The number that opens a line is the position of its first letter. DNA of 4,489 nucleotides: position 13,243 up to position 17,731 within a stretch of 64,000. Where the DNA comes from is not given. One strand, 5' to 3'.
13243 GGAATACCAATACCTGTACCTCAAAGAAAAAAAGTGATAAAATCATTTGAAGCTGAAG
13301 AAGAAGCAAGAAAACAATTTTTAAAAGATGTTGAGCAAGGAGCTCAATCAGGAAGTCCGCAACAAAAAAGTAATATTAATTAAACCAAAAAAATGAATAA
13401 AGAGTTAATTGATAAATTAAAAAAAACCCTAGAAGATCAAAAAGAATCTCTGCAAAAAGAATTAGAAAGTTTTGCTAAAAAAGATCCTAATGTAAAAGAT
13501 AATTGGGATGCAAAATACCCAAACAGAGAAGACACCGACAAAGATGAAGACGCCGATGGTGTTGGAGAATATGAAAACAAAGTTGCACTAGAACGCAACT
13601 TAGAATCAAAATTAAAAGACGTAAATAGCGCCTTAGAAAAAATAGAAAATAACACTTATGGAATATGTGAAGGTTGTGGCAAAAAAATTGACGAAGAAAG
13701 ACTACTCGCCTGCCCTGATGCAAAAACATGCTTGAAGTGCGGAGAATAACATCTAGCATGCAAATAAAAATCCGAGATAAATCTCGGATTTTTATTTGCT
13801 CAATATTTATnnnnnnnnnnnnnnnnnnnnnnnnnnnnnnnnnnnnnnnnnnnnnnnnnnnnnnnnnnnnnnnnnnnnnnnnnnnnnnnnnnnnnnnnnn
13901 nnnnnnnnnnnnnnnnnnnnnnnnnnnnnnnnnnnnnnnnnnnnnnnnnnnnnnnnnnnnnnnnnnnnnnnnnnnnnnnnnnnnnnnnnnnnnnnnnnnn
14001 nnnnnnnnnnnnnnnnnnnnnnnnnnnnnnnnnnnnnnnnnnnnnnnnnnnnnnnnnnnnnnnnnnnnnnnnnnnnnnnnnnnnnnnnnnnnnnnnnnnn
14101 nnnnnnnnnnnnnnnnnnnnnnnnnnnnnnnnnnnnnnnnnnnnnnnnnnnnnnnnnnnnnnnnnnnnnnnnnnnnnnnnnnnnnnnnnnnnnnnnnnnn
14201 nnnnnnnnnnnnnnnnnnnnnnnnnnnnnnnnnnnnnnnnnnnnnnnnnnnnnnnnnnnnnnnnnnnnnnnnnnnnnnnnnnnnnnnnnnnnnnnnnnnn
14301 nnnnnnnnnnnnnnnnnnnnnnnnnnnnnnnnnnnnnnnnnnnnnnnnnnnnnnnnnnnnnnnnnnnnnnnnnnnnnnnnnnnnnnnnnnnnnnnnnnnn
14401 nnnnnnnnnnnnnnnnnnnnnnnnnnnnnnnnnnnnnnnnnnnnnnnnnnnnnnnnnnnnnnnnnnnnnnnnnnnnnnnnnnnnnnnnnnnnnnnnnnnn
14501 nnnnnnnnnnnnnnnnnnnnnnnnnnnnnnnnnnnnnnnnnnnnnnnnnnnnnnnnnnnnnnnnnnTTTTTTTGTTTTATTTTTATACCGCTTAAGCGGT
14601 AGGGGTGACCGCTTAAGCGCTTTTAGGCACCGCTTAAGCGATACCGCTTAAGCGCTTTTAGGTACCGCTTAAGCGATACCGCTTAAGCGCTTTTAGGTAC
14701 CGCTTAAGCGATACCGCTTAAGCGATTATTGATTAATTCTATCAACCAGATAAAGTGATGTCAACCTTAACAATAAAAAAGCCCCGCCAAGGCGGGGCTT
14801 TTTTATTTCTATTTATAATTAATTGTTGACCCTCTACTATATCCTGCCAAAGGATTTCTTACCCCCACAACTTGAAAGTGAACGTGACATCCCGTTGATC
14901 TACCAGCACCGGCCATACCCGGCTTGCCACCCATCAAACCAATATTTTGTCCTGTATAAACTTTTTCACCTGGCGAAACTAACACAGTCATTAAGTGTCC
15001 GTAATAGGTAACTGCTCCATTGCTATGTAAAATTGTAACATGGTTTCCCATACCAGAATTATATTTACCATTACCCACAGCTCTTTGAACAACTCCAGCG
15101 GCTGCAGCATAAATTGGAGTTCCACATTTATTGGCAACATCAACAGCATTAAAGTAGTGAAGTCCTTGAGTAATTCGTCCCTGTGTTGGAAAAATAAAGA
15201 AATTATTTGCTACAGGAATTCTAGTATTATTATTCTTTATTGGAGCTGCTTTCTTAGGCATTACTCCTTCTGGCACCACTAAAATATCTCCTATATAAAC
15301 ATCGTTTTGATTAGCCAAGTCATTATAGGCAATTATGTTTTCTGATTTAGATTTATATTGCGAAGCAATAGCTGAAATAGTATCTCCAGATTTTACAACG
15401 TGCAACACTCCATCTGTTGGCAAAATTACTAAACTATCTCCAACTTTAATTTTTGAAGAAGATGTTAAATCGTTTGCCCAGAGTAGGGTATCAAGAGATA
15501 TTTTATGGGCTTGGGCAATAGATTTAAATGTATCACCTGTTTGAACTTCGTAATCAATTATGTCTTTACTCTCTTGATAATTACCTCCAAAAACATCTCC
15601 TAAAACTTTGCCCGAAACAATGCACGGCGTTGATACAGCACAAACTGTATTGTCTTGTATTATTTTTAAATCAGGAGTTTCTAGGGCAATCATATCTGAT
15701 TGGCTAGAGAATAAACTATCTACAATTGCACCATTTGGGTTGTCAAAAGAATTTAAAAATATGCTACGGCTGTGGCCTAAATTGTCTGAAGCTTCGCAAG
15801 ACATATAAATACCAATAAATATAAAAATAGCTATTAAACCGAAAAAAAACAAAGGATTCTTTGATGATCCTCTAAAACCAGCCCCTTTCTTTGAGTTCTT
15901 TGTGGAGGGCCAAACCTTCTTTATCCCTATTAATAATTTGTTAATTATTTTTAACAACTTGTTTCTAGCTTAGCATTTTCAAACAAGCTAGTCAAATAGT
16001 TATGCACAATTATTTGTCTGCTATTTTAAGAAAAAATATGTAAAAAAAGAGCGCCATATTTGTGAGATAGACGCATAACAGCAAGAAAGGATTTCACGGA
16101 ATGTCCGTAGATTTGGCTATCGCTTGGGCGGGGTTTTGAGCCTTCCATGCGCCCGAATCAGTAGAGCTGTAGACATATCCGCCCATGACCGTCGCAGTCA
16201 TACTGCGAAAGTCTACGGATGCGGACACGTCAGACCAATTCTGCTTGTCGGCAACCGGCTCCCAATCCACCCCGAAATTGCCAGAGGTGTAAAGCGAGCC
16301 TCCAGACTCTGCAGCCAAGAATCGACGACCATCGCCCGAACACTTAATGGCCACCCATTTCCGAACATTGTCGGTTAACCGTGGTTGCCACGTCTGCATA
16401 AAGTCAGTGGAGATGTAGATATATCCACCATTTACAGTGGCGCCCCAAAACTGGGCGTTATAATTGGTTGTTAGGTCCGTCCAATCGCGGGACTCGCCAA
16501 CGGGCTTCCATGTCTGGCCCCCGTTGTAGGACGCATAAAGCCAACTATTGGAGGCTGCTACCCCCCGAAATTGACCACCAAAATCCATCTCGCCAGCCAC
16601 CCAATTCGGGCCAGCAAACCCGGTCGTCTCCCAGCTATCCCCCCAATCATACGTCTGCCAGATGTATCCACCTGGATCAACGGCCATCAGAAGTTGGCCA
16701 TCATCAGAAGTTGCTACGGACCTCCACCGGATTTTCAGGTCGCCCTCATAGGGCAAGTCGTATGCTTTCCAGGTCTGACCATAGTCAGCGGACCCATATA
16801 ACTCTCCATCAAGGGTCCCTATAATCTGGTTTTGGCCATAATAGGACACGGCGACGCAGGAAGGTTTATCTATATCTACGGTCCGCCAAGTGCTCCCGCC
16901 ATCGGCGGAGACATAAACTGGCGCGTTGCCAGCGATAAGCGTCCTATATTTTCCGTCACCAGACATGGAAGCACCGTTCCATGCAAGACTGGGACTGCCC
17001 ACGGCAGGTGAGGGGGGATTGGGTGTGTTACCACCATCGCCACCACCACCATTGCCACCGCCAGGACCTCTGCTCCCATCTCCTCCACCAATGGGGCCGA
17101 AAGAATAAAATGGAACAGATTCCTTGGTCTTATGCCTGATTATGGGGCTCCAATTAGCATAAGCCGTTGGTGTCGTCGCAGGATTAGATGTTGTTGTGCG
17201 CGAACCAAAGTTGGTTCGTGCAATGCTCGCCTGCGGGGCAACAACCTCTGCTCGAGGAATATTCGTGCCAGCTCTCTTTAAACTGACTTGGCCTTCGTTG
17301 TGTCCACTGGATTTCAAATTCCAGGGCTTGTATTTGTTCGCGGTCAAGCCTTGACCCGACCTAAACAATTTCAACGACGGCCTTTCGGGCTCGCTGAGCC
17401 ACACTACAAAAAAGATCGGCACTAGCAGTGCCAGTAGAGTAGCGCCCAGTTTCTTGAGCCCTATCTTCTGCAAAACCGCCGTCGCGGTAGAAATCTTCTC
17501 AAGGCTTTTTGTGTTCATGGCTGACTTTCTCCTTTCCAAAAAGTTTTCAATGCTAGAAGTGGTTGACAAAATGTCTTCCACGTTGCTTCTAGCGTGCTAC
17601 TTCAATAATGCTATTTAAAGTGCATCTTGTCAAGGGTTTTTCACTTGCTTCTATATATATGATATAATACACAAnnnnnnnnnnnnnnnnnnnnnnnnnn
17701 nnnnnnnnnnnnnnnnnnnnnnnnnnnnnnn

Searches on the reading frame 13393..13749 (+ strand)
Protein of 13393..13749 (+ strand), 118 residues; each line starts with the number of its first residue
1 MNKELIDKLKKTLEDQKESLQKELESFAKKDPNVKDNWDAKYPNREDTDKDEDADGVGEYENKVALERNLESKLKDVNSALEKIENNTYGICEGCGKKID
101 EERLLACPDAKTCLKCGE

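Call 38: search_protein_families(library=pfam, proteins=[window:13393-13749:+], max_evalue=0.001)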
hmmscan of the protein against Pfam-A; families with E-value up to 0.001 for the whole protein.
window:13393-13749:+ (118 aa): 1 family
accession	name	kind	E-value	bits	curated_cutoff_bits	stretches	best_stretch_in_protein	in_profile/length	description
PF01258.23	zf-dskA_traR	-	8.1e-09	35.8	24.9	1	88-117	2-31/36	Prokaryotic dksA/traR C4-type zinc finger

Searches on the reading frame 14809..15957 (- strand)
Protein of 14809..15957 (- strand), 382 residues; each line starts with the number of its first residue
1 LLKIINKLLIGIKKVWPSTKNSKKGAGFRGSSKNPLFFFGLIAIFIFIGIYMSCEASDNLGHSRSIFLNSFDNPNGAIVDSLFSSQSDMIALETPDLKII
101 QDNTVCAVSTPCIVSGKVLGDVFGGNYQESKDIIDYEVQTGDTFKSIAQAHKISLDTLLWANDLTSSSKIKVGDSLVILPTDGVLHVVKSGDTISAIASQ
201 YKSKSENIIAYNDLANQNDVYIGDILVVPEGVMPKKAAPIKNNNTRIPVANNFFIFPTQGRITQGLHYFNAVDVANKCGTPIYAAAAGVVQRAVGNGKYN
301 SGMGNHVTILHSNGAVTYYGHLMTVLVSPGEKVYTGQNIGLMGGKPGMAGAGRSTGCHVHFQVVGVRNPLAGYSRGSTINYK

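Call 54: search_protein_families(library=pfam, proteins=[window:14809-15957:-], max_evalue=0.00001)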
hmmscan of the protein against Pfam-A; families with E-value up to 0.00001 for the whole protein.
window:14809-15957:- (382 aa): 3 families
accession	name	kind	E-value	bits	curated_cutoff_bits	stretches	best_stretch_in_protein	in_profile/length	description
PF01476.26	LysM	-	3.7e-24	84.8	20.9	2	186-229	1-43/43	LysM domain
PF01551.29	Peptidase_M23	-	1.1e-20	74.1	28.7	1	270-364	4-88/96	Peptidase family M23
PF23473.1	LysM3_LYK4_5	-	5.4e-10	39.6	29.3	0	187-229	6-47/48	LYK4/5 LysM3 domain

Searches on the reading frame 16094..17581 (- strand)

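Call 54: search_protein_families(library=pfam, proteins=[window:16094-17581:-], max_evalue=0.00001)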
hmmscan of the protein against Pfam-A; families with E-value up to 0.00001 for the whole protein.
window:16094-17581:- (495 aa): 1 family
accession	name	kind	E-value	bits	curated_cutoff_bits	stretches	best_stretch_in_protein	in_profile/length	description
PF15902.12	Sortilin-Vps10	-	1.9e-10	40.6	33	1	222-319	3-111/446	Sortilin, neurotensin receptor 3,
